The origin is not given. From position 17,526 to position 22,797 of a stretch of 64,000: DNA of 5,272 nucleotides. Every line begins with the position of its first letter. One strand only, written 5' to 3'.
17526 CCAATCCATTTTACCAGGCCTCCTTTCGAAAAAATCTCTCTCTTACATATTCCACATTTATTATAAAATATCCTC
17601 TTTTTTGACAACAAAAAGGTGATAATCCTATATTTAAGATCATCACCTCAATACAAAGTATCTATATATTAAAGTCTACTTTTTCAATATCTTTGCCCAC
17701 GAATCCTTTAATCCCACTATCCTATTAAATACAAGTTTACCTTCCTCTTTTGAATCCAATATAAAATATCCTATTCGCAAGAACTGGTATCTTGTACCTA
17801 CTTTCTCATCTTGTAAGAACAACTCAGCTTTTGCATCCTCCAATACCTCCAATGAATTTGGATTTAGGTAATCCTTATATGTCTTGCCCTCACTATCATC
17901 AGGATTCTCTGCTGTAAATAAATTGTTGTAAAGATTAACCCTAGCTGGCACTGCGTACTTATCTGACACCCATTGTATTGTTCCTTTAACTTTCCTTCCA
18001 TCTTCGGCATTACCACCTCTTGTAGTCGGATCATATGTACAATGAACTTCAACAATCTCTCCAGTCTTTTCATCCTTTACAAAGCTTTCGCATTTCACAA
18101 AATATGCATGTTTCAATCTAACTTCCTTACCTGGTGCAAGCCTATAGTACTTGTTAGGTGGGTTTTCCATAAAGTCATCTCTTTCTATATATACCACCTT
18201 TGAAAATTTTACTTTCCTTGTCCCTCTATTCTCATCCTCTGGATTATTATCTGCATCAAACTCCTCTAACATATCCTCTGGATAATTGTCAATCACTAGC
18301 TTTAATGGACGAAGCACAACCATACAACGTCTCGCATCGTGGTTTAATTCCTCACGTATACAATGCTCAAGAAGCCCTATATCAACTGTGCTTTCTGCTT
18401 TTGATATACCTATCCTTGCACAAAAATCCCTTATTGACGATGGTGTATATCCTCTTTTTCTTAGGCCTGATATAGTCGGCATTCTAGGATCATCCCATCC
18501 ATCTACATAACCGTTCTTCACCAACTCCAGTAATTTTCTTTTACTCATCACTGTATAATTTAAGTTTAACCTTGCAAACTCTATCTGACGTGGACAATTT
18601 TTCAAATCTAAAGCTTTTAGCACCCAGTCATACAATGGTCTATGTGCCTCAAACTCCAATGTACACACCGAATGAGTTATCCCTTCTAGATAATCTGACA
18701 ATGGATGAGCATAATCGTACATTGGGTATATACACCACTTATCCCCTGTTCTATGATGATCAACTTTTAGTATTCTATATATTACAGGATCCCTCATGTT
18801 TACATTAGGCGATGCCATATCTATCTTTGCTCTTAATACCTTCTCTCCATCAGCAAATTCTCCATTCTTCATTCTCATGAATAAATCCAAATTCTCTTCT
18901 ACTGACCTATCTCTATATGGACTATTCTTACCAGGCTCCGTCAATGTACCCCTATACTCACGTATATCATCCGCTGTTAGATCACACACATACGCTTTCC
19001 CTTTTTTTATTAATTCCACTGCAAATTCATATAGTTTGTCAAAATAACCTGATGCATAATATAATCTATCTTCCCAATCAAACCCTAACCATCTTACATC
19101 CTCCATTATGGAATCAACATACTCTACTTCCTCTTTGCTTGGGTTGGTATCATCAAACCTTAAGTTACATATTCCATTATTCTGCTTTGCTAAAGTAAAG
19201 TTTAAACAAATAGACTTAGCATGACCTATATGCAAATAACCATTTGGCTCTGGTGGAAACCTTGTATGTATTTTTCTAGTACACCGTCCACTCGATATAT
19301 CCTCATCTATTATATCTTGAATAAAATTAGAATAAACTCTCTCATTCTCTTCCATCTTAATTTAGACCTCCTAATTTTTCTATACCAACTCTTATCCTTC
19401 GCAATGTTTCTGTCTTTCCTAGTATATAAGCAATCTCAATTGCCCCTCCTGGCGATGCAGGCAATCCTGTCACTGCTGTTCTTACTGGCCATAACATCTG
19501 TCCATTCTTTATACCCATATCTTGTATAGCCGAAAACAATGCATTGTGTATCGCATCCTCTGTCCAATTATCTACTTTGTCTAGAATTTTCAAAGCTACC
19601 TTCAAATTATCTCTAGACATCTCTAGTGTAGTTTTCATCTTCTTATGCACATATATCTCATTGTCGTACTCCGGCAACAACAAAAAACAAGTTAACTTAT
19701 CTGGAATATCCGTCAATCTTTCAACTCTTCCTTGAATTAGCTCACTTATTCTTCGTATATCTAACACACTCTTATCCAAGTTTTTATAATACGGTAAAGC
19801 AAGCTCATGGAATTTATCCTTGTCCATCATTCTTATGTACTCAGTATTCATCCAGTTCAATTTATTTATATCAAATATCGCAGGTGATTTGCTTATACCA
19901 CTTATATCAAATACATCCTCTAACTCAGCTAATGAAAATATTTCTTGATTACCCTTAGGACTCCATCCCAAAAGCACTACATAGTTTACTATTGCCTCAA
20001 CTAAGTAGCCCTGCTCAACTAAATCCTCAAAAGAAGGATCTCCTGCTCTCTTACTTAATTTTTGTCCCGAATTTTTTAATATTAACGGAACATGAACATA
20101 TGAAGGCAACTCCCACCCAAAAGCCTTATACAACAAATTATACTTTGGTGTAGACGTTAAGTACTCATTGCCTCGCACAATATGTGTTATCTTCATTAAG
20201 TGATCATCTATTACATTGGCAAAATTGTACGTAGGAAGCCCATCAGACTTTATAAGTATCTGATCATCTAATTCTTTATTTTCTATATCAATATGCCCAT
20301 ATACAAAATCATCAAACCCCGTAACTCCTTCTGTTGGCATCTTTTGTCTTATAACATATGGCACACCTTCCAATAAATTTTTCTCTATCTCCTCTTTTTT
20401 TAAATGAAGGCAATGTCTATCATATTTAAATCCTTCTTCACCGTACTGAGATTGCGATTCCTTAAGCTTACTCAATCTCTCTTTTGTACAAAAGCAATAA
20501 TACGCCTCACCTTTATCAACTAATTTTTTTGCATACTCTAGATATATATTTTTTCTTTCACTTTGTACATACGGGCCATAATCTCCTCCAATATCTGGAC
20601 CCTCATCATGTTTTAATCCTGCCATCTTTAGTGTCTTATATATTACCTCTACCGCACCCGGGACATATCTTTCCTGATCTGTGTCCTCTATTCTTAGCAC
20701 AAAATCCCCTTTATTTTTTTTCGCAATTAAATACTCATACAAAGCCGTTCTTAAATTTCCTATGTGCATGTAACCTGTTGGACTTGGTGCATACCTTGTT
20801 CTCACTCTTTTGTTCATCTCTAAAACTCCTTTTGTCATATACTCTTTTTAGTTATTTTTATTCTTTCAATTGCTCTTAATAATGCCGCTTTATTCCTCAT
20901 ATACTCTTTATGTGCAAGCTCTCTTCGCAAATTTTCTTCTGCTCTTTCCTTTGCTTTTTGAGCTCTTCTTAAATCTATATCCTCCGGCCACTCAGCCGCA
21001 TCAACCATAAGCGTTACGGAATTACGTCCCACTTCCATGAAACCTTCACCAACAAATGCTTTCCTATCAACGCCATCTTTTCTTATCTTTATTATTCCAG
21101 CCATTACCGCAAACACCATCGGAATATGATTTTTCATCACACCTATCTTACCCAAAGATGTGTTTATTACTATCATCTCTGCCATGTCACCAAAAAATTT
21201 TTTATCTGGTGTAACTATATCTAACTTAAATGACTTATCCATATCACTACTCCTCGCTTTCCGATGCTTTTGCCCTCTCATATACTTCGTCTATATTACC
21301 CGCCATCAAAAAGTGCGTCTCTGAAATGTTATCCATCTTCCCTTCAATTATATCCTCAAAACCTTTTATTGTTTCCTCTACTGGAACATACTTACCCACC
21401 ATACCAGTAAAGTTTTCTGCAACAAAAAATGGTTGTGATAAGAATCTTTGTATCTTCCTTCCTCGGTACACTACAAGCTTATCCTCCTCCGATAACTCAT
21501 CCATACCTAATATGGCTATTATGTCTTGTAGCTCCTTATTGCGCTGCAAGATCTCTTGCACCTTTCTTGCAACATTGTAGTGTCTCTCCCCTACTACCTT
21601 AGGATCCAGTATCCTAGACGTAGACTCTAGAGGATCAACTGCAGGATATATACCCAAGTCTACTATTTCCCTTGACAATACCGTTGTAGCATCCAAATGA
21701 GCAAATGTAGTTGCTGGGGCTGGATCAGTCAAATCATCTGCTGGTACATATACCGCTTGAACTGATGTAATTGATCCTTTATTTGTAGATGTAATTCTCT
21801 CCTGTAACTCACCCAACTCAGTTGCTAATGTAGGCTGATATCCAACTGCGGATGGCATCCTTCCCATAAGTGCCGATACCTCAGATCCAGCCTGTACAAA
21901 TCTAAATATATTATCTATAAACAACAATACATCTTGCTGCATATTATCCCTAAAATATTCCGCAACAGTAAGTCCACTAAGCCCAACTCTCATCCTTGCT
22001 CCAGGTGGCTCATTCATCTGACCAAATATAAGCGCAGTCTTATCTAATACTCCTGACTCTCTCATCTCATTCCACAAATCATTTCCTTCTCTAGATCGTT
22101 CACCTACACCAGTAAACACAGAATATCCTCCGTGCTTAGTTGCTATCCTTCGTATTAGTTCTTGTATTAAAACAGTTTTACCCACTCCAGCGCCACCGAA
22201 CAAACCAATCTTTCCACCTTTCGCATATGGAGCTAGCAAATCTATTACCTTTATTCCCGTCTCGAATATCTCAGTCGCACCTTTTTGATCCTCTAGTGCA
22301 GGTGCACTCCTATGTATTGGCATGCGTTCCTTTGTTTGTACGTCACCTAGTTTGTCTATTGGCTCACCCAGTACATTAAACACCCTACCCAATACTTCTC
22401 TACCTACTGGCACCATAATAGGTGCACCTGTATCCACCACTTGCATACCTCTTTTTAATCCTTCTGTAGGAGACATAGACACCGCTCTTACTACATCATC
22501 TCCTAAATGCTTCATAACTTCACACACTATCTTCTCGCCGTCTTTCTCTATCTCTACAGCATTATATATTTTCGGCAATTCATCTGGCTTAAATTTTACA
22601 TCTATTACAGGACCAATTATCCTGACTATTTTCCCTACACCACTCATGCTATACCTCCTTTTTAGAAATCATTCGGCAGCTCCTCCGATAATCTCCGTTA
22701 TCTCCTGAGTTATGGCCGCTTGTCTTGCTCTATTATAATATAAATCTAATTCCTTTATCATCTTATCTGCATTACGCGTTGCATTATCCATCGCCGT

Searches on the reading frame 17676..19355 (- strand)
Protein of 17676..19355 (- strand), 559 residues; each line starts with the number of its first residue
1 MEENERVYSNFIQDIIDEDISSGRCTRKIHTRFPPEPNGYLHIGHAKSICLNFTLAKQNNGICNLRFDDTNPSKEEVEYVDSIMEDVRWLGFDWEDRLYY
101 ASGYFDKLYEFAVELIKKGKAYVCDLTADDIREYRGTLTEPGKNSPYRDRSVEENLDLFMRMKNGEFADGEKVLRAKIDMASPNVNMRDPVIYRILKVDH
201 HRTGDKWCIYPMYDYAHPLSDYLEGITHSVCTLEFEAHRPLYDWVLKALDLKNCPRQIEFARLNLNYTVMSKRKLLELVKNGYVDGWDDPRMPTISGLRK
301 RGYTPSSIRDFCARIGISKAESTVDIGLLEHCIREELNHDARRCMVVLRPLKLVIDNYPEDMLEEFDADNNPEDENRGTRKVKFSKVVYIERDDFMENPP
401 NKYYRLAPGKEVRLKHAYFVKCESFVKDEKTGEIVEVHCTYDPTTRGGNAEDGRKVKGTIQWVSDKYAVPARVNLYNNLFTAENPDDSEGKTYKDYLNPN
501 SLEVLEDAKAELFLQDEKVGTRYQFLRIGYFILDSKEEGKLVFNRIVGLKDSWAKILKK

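Call 30: find_homologous_proteins(query=window:17676-19355:-, max_evalue=1e-100)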
Query window:17676-19355:- (559 aa): 8000 proteins with E <= 1e-100 among 8000 candidates; the best 120 are listed.
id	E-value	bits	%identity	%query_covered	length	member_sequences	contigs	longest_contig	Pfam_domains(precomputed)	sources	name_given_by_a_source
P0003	0.0e+0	1210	91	100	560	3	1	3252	PF20974.3,PF00749.28,PF03950.24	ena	-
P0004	0.0e+0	1191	90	100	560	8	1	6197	PF20974.3,PF00749.28,PF03950.24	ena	-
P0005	0.0e+0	1155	88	100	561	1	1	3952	PF20974.3,PF00749.28,PF03950.24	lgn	-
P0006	0.0e+0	1027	77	100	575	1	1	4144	PF20974.3,PF00749.28,PF03950.24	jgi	-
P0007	3.3e-298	1008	75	100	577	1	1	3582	PF20974.3,PF00749.28,PF03950.24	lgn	-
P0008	5.5e-298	1008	76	100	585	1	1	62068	PF20974.3,PF00749.28,PF03950.24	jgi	-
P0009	1.2e-297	1007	74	100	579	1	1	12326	PF20974.3,PF00749.28,PF03950.24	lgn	-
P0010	3.1e-297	1005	76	100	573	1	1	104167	PF20974.3,PF00749.28,PF03950.24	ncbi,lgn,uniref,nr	ncbi:glutaminyl-tRNA synthetase [Caloramator quimbayensis]|uniref:Glutamine--tRNA ligase n=1 Tax=Cal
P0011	5.3e-297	1004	75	100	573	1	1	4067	PF20974.3,PF00749.28,PF03950.24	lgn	-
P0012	3.1e-296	1002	75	100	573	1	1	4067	PF20974.3,PF00749.28,PF03950.24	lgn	-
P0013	5.5e-296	1001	75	99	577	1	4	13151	PF20974.3,PF00749.28,PF03950.24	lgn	-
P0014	1.5e-295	1000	74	100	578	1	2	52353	PF20974.3,PF00749.28,PF03950.24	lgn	-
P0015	3.4e-295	998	75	100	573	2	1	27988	PF20974.3,PF00749.28,PF03950.24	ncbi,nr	ncbi:MAG: glutamine--tRNA ligase/YqeY domain fusion protein [Caloramator sp.]|nr:glutamine--tRNA lig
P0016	3.8e-295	998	75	99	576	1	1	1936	PF20974.3,PF00749.28,PF03950.24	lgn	-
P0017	1.2e-294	997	74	100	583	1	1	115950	PF20974.3,PF00749.28,PF03950.24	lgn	-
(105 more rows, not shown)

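Call 31: find_encoding_contigs(protein=P0003, flank=5000, max_places=4)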
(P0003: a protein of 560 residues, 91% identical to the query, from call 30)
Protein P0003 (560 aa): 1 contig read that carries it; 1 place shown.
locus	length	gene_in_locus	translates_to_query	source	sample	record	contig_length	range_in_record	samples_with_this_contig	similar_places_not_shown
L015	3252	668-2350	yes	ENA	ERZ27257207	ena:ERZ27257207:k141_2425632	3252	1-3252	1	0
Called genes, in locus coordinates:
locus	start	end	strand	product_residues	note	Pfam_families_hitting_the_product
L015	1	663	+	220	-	?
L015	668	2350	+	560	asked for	PF00749:tRNA-synt_1c, PF03950:tRNA-synt_1c_C, PF20974:tRNA-synt_1c_C2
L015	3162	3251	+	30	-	?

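Call 32: find_encoding_contigs(protein=P0004, flank=5000, max_places=4)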
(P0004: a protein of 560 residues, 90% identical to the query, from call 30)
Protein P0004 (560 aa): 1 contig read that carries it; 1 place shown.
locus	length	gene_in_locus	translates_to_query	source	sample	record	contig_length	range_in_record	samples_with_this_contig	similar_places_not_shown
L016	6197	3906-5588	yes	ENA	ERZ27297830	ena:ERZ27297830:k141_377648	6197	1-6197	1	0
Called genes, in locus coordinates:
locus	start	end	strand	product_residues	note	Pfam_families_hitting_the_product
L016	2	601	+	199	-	?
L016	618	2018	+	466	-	PF02874:ATP-synt_ab_N, PF00006:ATP-synt_ab, PF22919:ATP-synt_VA_C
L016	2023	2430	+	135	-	PF02823:ATP-synt_DE_N, PF00401:ATP-synt_DE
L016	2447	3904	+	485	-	PF00749:tRNA-synt_1c, PF19269:Anticodon_2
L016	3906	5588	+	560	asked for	PF00749:tRNA-synt_1c, PF03950:tRNA-synt_1c_C, PF20974:tRNA-synt_1c_C2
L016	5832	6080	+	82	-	-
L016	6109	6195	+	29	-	?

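Call 33: find_encoding_contigs(protein=P0005, flank=5000, max_places=4)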
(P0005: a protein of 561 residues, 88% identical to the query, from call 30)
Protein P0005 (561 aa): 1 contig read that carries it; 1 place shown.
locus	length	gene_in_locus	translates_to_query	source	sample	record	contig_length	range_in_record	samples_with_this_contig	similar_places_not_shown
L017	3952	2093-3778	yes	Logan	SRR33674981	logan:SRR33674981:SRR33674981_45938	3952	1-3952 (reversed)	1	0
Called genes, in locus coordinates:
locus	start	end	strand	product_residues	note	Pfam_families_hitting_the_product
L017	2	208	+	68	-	?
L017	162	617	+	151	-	PF02823:ATP-synt_DE_N, PF00401:ATP-synt_DE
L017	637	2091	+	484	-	PF00749:tRNA-synt_1c, PF19269:Anticodon_2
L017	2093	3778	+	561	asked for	PF00749:tRNA-synt_1c, PF03950:tRNA-synt_1c_C, PF20974:tRNA-synt_1c_C2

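Call 64: search_protein_families(library=pfam, proteins=[L016:5832-6080:+], max_evalue=10)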
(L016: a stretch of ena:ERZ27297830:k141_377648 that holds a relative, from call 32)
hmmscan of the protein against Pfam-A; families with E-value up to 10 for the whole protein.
L016:5832-6080:+ (82 aa): 1 family
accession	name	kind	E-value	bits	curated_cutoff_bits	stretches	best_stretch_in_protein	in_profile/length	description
PF16614.10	RhoGEF67_u2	-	0.14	13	26.8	1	29-69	54-94/99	Unstructured region two on RhoGEF 6 and 7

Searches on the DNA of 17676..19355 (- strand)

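Call 75: search_rna_families(source=L015, start=2300, end=3252, threshold=gathering)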
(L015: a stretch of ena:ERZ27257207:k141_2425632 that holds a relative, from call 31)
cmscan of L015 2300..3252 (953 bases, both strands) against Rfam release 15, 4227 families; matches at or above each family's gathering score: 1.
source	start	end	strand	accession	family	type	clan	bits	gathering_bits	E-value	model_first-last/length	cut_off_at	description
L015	2711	3252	+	RF00177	SSU_rRNA_bacteria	Gene; rRNA;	CL00111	525.2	50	1.1e-165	1-559/1533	3'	Bacterial small subunit ribosomal RNA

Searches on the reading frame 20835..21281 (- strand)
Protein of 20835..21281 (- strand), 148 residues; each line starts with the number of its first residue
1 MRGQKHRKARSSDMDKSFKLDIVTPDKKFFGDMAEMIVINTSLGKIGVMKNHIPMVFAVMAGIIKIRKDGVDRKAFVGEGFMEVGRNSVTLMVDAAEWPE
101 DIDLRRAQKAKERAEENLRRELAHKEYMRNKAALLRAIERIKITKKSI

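Call 48: search_protein_families(library=pfam, proteins=[window:20835-21281:-], max_evalue=0.00001)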
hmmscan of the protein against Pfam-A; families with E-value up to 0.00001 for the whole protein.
window:20835-21281:- (148 aa): 2 families
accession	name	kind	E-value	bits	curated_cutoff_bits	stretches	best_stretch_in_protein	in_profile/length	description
PF02823.21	ATP-synt_DE_N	-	2.1e-23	82.5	27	1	18-96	1-80/80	ATP synthase, Delta/Epsilon chain, beta-sandwich domain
PF00401.25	ATP-synt_DE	-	1.2e-09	38.6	24.6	1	100-144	1-46/47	ATP synthase, Delta/Epsilon chain, long alpha-helix domain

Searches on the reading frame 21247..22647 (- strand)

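Call 48: search_protein_families(library=pfam, proteins=[window:21247-22647:-], max_evalue=0.00001)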
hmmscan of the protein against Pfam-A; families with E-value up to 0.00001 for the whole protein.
window:21247-22647:- (466 aa): 3 families
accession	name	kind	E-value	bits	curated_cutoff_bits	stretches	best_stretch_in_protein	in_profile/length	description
PF00006.31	ATP-synt_ab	-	6.7e-75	251.8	29.5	1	131-344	1-213/213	ATP synthase alpha/beta family, nucleotide-binding domain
PF02874.29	ATP-synt_ab_N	-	2.2e-21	76.5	20.9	1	7-74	1-69/69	ATP synthase alpha/beta family, beta-barrel domain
PF22919.1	ATP-synt_VA_C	-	5.3e-18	65.4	24.7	1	349-438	5-97/101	C-terminal domain of V and A type ATP synthase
